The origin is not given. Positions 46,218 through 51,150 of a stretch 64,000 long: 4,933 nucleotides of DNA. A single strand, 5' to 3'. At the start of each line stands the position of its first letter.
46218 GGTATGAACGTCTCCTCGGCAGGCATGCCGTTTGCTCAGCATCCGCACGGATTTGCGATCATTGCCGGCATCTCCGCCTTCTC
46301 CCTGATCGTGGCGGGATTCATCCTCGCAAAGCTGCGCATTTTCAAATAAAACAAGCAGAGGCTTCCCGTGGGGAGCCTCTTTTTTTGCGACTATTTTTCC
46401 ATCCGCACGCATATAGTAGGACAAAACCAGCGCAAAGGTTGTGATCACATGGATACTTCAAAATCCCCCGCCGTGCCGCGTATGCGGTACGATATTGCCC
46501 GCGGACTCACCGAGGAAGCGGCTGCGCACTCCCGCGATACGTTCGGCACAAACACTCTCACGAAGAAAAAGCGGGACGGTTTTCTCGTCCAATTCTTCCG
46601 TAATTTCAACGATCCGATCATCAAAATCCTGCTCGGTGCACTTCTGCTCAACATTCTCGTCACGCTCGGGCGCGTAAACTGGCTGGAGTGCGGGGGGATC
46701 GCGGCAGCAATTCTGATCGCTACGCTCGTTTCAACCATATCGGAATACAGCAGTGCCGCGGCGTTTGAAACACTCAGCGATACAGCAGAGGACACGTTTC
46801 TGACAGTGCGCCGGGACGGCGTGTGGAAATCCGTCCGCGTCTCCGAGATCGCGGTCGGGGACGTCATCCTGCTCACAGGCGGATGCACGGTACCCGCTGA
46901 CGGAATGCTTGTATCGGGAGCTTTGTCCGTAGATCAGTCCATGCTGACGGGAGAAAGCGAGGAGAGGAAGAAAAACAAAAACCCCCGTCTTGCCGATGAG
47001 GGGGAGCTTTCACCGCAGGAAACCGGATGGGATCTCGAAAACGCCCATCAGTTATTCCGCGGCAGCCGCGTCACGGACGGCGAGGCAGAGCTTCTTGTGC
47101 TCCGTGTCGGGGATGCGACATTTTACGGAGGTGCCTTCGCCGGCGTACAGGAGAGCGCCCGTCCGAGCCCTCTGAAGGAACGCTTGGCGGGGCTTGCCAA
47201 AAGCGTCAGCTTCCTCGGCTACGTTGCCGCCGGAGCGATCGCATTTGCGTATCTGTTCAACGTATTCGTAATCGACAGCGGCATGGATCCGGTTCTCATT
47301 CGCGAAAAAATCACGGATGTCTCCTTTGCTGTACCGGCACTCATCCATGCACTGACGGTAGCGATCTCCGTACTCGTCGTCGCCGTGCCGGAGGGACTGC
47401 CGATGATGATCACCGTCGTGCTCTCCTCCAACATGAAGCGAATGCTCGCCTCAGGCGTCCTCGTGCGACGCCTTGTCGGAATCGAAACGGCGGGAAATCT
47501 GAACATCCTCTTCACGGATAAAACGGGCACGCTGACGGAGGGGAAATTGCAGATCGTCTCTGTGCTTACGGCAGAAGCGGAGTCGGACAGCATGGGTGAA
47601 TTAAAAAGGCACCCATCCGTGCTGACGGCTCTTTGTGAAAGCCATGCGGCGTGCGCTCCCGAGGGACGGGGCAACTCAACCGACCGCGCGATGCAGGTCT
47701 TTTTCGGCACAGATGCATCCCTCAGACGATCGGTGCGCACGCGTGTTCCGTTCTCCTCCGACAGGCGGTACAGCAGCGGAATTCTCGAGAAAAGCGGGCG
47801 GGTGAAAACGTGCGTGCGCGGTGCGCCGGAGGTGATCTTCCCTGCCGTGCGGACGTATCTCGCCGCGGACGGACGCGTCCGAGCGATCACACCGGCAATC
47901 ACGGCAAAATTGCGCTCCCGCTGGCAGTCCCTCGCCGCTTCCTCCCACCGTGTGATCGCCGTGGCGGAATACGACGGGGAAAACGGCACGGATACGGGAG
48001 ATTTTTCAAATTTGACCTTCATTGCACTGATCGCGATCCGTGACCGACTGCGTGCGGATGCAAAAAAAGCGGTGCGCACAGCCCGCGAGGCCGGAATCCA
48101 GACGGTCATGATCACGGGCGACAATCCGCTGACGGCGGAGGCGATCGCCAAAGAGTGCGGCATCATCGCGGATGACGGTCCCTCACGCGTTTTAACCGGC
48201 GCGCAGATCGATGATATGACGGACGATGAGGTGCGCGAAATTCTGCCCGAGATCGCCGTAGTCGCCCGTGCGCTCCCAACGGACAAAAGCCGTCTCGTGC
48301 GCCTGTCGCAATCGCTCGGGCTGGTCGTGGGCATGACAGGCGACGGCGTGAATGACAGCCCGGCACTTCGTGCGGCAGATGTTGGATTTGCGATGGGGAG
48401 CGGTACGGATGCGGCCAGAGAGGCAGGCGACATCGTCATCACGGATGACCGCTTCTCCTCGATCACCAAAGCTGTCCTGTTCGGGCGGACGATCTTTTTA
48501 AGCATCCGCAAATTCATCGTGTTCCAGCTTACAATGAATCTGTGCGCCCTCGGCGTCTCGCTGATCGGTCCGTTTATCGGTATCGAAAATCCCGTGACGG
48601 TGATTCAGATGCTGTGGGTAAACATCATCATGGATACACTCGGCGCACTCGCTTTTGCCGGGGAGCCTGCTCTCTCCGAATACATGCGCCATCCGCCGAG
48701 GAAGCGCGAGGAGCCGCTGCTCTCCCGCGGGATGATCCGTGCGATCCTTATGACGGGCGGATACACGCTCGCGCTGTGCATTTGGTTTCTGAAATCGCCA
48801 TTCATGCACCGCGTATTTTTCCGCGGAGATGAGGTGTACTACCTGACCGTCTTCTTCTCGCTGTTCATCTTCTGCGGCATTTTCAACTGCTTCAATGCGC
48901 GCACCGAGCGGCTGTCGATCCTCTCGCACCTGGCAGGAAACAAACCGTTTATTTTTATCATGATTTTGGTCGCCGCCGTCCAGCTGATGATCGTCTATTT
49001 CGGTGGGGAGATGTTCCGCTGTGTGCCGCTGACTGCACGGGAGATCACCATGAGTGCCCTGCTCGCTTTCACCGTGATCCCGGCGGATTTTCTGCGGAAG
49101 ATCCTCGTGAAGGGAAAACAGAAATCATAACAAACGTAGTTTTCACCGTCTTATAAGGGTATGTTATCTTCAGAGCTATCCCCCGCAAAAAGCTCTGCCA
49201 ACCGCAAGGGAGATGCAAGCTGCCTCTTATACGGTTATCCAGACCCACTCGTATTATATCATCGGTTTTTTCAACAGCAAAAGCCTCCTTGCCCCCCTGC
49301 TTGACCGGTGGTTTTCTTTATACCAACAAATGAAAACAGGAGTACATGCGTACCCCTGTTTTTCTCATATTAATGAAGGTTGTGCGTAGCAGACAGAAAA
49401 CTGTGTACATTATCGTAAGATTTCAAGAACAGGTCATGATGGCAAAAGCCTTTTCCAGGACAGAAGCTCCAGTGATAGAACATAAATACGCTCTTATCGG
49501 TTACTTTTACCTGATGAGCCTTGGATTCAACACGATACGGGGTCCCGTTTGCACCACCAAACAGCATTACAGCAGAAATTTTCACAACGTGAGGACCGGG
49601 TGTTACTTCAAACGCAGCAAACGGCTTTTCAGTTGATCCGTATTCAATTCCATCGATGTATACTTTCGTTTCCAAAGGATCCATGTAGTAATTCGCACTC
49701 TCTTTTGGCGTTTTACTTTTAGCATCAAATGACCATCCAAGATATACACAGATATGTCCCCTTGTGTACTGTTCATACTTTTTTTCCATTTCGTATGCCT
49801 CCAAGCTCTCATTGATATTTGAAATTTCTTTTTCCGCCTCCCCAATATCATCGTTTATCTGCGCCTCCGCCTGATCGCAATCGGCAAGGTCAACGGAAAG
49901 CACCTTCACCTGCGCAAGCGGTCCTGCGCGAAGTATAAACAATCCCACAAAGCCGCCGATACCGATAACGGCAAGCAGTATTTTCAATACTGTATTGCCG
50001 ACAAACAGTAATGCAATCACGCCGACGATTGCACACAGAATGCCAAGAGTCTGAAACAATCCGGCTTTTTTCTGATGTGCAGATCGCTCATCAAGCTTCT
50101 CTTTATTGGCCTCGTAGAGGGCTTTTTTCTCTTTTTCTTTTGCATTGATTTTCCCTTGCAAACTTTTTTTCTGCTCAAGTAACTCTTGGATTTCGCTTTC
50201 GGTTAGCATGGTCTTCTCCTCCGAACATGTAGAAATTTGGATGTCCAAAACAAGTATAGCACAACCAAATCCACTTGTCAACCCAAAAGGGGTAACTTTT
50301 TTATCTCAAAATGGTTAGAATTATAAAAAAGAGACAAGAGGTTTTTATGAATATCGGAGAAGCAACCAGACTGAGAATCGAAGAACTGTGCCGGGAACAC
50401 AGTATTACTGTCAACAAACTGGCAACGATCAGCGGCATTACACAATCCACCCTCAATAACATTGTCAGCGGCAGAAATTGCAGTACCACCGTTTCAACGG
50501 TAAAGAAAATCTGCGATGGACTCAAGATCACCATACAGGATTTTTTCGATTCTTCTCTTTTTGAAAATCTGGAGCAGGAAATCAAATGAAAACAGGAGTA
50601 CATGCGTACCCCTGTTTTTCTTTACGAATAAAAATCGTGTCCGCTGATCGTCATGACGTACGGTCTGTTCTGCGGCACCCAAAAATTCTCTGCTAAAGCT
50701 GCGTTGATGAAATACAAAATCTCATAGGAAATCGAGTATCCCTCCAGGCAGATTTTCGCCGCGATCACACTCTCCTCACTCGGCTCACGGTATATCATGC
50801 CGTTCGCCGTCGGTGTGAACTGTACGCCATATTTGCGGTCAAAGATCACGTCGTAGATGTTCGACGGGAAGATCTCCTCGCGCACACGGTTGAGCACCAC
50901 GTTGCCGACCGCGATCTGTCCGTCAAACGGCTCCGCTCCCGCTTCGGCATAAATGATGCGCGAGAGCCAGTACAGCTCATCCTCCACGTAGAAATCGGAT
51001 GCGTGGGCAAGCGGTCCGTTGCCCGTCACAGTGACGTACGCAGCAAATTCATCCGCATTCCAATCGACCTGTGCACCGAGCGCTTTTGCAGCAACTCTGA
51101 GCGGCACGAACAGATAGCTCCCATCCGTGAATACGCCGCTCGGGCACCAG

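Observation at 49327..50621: Low-GC two-gene cassette (XRE HTH plus coiled-coil/PEGA-like membrane protein) bounded by perfect 39-bp direct repeats that are themselves terminator hairpins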

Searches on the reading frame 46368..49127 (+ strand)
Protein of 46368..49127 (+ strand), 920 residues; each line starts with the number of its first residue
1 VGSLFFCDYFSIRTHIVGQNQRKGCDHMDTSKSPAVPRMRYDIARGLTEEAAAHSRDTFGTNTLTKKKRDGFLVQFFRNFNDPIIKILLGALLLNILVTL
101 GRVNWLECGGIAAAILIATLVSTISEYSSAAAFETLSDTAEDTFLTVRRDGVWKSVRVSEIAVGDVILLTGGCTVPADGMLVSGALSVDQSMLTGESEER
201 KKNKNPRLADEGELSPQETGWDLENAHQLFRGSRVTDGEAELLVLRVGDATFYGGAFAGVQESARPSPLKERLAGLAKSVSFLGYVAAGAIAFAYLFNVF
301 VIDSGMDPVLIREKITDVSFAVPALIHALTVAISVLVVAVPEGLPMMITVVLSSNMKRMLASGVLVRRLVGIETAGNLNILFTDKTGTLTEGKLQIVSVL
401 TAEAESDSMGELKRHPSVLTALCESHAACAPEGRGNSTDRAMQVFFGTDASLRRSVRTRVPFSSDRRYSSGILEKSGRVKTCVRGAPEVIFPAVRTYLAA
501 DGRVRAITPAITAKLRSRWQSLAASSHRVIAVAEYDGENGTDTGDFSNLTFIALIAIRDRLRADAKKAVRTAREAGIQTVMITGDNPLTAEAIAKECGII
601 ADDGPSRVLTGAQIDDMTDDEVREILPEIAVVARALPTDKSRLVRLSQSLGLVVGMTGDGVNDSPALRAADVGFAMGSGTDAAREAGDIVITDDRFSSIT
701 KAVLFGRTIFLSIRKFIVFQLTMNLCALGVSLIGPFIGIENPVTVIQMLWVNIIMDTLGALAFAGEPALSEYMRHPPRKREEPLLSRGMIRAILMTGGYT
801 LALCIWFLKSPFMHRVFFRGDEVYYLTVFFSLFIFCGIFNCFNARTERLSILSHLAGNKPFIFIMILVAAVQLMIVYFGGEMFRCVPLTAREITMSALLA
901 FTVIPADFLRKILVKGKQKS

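Call 7: search_protein_families(library=pfam, proteins=[window:46368-49127:+], max_evalue=0.1)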
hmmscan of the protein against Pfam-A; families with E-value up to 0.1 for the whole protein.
window:46368-49127:+ (920 aa): 7 families
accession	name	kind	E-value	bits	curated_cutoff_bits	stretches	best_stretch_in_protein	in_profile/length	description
PF00689.26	Cation_ATPase_C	-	1.3e-37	129.7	27.3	1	741-912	2-174/175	Cation transporting ATPase, C-terminus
PF00122.25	E1-E2_ATPase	-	1.2e-36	126.4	28.1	1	145-360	7-179/181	E1-E2 ATPase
PF00702.32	Hydrolase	-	3.7e-16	60.5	26.4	1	381-671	4-191/191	haloacid dehalogenase-like hydrolase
PF00690.31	Cation_ATPase_N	-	2.1e-12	47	20.4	1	42-93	16-67/69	Cation transporter/ATPase, N-terminus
PF08282.18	Hydrolase_3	-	3.7e-06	27.3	20.9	1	658-701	210-253/255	haloacid dehalogenase-like hydrolase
PF12710.13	HAD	-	0.00027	21.9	27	1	514-667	44-188/189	haloacid dehalogenase-like hydrolase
PF13246.12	Cation_ATPase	-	0.0017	18.8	21.7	1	458-494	50-88/91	Cation transport ATPase (P-type)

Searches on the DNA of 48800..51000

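Call 30: search_rna_families(source=window, start=48800, end=51000, threshold=evalue, max_evalue=1)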
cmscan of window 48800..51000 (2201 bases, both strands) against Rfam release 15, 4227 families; matches with E-value up to 1: 1.
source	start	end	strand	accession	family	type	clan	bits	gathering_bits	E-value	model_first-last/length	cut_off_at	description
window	50116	50143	+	RF00489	ctRNA_p42d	Gene; antisense;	-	20.4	50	0.35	1-46/46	no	ctRNA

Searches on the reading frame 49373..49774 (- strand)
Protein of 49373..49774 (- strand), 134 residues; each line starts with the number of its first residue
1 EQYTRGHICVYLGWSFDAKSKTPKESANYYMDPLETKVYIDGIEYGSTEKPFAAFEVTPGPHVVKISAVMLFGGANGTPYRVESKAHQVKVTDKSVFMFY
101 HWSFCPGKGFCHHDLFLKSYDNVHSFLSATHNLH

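Call 63: predict_structure(alignment_id=A3)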
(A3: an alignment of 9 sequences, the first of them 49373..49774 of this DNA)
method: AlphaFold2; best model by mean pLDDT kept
length: 134 residues; sequences in the alignment: 9
mean_pLDDT: 87.7   pTM: 0.83
mean pLDDT of the five models: 87.7, 86.9, 85.9, 85.8, 83.0
residues with pLDDT >= 90: 75; 70-90: 50; 50-70: 7; < 50: 2
segments of 3 or more residues with pLDDT < 50: none
pLDDT, mean of each block of 10 residues (from residue 1): 87 92 90 91 79 89 94 83 94 92 86 93 85 53
secondary structure, 60 per line:
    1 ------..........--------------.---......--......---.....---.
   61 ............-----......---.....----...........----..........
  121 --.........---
elements in order: E7-16 E35-40 E43-48 E52-56 E60-72 E78-83 E87-91 E96-106 E111-120 H123-131

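Call 88: search_solved_structures(query=A3, max_evalue=1)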
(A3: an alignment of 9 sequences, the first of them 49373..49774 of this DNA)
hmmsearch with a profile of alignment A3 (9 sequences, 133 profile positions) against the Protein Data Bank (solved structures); distinct sequences matched with E-value up to 1: 0.
